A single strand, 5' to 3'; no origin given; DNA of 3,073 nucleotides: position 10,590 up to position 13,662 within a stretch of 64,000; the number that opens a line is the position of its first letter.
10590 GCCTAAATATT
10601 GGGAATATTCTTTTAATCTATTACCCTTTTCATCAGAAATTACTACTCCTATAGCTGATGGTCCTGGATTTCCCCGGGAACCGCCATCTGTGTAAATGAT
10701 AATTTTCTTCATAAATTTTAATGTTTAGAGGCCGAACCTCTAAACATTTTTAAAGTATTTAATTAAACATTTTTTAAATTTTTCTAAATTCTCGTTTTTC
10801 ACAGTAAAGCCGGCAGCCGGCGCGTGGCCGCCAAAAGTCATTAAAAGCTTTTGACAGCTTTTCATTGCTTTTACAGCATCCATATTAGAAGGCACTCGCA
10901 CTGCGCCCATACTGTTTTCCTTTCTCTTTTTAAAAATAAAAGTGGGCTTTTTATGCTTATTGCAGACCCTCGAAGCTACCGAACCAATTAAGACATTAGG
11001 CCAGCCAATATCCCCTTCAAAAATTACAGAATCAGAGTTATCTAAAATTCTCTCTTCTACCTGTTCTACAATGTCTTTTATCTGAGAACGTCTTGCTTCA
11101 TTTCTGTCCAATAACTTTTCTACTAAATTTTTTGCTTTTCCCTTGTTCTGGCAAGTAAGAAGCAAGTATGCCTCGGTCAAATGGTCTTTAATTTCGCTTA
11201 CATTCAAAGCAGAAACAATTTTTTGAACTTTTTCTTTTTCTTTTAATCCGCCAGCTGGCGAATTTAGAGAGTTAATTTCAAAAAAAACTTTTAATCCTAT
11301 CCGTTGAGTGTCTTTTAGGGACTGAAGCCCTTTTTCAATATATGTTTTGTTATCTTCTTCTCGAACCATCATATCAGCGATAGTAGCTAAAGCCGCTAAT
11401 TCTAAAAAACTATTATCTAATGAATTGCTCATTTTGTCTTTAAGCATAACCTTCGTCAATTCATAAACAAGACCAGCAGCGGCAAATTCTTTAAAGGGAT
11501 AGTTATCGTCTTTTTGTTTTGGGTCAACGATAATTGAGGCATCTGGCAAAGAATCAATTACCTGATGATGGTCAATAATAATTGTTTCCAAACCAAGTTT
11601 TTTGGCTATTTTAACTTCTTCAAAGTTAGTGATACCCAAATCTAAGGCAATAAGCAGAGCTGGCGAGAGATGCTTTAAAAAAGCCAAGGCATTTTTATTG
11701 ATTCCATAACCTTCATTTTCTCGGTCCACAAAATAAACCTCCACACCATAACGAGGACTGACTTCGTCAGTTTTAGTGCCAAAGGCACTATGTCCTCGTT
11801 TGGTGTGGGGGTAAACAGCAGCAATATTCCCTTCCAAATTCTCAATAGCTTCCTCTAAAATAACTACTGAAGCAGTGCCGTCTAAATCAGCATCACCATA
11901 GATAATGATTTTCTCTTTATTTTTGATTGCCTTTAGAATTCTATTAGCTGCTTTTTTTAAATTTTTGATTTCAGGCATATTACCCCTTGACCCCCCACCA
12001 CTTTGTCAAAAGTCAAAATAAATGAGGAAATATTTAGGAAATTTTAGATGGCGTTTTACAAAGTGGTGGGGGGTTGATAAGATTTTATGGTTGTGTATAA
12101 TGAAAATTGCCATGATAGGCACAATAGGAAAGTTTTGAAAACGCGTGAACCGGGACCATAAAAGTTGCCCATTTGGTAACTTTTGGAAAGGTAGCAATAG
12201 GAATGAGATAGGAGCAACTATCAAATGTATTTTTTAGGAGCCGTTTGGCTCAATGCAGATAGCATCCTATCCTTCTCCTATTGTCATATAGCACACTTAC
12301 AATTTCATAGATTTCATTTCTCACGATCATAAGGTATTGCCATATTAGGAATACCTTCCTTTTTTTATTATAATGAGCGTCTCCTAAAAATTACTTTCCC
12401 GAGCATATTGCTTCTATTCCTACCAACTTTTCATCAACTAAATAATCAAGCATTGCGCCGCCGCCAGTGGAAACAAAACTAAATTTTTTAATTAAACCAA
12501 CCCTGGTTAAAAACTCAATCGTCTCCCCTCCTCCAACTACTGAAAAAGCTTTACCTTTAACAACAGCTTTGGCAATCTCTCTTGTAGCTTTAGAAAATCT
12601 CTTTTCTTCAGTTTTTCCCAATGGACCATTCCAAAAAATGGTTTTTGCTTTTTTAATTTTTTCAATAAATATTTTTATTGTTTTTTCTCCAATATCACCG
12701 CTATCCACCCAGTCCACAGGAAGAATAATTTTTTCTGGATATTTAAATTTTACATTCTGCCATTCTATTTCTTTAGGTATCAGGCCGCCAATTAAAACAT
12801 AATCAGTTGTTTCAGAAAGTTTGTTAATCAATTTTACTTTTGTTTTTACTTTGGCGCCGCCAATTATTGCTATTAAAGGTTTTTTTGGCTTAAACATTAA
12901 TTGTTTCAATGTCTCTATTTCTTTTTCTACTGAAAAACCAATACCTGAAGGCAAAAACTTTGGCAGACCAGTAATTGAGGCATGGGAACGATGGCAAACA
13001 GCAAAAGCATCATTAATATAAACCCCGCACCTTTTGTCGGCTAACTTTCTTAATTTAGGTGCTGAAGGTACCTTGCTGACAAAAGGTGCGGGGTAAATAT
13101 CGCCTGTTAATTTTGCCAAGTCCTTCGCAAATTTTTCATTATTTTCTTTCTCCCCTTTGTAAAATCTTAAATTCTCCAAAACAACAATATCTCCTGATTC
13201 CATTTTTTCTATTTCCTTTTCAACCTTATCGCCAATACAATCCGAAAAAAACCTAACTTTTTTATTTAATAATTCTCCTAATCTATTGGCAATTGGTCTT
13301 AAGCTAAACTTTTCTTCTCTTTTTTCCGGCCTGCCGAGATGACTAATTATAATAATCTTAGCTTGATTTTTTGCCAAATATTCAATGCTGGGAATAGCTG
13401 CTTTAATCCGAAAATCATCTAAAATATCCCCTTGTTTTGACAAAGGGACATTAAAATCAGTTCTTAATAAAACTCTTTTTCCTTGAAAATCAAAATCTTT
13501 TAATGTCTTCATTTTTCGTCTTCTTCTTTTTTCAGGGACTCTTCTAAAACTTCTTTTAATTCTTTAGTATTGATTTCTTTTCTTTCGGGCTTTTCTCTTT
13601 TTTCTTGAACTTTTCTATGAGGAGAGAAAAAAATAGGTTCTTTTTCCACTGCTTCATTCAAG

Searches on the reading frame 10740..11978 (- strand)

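Call 46: search_protein_families(library=pfam, proteins=[window:10740-11978:-], max_evalue=0.00001)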
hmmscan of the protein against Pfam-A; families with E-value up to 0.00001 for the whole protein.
window:10740-11978:- (412 aa): 2 families
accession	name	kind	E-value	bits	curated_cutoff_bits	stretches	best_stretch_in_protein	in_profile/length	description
PF01368.27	DHH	-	1.1e-18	68.1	28.1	1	23-199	1-125/125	DHH family, N-terminal domain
PF02272.25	DHHA1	-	1.1e-10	42.3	25.9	1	318-410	4-101/102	DHHA1 domain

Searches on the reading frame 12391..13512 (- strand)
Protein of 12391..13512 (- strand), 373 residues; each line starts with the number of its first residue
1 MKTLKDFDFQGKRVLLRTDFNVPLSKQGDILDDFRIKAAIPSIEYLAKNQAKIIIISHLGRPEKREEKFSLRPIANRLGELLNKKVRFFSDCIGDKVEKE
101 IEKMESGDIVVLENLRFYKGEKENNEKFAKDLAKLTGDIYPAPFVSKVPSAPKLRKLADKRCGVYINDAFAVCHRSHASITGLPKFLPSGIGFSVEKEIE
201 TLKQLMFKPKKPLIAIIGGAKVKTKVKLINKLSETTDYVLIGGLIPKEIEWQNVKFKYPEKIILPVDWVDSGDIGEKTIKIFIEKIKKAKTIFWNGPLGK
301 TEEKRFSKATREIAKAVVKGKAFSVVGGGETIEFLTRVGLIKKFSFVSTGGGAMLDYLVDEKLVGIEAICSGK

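Call 46: search_protein_families(library=pfam, proteins=[window:12391-13512:-], max_evalue=0.00001)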
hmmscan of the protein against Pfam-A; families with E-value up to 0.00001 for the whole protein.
window:12391-13512:- (373 aa): 1 family
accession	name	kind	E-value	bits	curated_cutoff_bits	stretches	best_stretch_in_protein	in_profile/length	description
PF00162.24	PGK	-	2.9e-113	379.1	27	3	4-140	1-136/379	Phosphoglycerate kinase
